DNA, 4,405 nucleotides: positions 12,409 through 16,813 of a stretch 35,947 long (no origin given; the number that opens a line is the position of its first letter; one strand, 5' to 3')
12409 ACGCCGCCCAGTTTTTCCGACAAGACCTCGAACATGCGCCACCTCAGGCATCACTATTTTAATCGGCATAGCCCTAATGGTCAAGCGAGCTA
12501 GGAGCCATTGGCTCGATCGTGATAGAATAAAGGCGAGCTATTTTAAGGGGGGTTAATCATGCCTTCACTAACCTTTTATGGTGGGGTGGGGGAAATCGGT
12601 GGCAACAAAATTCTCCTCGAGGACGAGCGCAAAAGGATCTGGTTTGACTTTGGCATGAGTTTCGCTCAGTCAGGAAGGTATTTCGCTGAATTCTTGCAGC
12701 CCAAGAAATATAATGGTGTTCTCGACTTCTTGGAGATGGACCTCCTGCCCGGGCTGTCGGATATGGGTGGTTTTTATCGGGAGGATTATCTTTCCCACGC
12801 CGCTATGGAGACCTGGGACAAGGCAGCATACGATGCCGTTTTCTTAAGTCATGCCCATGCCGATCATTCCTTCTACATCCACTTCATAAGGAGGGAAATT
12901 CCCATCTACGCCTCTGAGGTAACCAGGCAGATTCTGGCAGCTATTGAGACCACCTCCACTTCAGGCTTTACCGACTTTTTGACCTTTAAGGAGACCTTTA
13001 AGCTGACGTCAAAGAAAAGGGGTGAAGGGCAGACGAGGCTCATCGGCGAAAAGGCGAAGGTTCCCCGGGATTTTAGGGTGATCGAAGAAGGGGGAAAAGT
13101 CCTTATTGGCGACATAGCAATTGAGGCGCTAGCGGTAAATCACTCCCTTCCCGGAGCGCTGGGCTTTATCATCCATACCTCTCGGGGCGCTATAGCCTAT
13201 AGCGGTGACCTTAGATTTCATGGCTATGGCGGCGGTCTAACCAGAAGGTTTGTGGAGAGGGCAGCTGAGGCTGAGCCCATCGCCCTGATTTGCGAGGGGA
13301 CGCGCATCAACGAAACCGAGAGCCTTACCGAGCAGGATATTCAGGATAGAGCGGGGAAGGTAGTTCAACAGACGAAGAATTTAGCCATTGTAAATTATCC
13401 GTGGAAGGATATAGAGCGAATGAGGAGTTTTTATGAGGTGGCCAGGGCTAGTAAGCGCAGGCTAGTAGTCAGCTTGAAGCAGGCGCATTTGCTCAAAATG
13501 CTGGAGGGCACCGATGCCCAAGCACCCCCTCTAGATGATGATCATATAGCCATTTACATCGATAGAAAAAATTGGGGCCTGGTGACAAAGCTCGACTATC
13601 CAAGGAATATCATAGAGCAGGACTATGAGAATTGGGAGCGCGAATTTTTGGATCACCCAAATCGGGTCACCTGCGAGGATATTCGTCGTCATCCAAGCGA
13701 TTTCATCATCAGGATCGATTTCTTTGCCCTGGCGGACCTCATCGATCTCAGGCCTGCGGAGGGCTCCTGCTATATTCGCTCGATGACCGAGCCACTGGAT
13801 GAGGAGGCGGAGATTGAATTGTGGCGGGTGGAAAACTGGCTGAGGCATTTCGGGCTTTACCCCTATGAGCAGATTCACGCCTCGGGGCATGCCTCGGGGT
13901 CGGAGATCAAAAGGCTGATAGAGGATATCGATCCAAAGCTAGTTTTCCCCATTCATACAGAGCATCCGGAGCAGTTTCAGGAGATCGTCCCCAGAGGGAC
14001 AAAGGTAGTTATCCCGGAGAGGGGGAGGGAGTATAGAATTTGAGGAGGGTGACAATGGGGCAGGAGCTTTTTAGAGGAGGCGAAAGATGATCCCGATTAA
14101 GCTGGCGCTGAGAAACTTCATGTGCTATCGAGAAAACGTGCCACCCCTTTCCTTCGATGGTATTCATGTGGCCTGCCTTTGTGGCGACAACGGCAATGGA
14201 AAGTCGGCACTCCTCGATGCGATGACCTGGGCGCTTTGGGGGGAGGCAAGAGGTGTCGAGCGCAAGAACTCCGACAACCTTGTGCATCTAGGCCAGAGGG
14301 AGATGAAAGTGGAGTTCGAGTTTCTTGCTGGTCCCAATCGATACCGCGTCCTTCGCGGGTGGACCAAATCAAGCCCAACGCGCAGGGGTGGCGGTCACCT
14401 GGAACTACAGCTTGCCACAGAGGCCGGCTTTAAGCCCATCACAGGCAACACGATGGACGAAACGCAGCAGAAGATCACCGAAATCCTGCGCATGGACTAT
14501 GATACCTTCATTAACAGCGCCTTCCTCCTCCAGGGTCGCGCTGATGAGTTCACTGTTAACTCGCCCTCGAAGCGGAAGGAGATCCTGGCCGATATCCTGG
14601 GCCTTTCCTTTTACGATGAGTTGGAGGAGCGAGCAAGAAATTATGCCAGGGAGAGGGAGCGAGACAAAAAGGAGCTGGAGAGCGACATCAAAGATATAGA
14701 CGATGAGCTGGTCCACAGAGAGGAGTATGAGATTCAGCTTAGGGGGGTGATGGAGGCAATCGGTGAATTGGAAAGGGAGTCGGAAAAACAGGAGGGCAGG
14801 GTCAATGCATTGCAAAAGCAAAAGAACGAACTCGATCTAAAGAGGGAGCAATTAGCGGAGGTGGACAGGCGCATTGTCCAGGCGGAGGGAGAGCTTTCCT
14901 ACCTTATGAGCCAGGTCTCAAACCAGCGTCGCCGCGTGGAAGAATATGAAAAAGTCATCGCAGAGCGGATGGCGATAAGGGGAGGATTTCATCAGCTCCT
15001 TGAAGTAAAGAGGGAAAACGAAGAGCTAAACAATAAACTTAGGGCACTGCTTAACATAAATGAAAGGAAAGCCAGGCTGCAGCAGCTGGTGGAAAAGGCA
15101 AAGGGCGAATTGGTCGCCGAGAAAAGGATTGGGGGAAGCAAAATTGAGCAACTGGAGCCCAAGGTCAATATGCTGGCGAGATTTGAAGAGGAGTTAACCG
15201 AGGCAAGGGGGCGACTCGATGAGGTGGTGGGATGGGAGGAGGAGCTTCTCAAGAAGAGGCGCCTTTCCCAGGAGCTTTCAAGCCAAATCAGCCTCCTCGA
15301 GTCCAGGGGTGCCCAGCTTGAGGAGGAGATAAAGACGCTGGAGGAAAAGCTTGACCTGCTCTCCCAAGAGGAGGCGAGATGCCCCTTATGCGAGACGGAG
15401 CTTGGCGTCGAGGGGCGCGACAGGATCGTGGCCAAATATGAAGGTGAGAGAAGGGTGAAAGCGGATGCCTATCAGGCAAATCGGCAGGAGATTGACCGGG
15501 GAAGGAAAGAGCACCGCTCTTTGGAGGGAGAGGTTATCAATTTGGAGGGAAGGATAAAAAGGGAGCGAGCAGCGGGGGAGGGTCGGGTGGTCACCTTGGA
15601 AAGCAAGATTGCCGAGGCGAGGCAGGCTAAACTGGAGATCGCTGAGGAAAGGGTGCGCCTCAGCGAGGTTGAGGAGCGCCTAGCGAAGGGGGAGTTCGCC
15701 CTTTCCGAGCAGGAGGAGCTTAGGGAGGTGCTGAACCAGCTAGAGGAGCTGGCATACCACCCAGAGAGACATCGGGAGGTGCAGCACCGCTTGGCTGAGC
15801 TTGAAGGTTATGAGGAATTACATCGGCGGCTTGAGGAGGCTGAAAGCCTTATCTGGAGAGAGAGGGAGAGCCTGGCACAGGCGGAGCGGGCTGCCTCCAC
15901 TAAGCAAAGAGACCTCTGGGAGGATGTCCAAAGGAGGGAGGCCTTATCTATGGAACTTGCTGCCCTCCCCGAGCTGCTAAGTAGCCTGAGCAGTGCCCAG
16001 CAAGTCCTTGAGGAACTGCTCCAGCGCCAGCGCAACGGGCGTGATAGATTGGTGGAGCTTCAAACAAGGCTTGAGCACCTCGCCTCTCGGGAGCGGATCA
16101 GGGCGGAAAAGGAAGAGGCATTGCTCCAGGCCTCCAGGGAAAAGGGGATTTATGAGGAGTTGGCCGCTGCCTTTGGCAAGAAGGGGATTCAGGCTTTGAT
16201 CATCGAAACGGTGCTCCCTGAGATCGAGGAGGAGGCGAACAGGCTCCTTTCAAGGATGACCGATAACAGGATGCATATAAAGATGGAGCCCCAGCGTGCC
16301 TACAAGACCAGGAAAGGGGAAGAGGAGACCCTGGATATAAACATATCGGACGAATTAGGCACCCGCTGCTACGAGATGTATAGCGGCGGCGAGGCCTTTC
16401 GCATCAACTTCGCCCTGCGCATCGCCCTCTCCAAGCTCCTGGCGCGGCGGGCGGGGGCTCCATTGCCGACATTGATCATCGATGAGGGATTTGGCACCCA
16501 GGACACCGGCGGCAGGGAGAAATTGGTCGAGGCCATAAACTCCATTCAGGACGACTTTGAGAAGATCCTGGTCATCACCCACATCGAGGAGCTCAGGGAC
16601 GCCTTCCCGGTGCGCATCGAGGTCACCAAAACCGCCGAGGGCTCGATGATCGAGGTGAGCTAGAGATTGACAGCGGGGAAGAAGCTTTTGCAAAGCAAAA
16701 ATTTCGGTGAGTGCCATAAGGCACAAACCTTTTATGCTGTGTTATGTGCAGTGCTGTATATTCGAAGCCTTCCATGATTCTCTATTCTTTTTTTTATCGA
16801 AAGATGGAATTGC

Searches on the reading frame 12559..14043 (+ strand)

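Call 95: search_protein_families(library=pfam, proteins=[window:12559-14043:+], max_evalue=0.00001)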
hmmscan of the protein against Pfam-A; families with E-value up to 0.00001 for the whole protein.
window:12559-14043:+ (494 aa): 2 families
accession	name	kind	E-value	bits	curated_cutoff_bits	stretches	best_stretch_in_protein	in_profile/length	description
PF12706.13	Lactamase_B_2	-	3.1e-10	40.4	27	1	89-219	29-144/200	Beta-lactamase superfamily domain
PF07521.17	RMMBL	-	3.5e-07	30.6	21.6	1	437-471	9-44/63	Zn-dependent metallo-hydrolase RNA specificity domain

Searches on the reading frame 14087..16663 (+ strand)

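Call 95: search_protein_families(library=pfam, proteins=[window:14087-16663:+], max_evalue=0.00001)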
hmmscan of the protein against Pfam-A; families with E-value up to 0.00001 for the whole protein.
window:14087-16663:+ (858 aa): 4 families
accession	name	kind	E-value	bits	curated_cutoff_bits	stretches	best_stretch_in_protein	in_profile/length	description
PF13476.12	AAA_23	-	4.2e-22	80.2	27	1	5-208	1-200/201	AAA domain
PF02463.25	SMC_N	-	2.5e-11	43.8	40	0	5-72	4-71/220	RecF/RecN/SMC N terminal domain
PF13175.12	AAA_15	-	3.5e-06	27.3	32.1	0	5-318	5-207/374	AAA ATPase domain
PF04423.19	Rad50_zn_hook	-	5e-06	26.7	24.3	1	412-452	2-42/52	Rad50 zinc hook motif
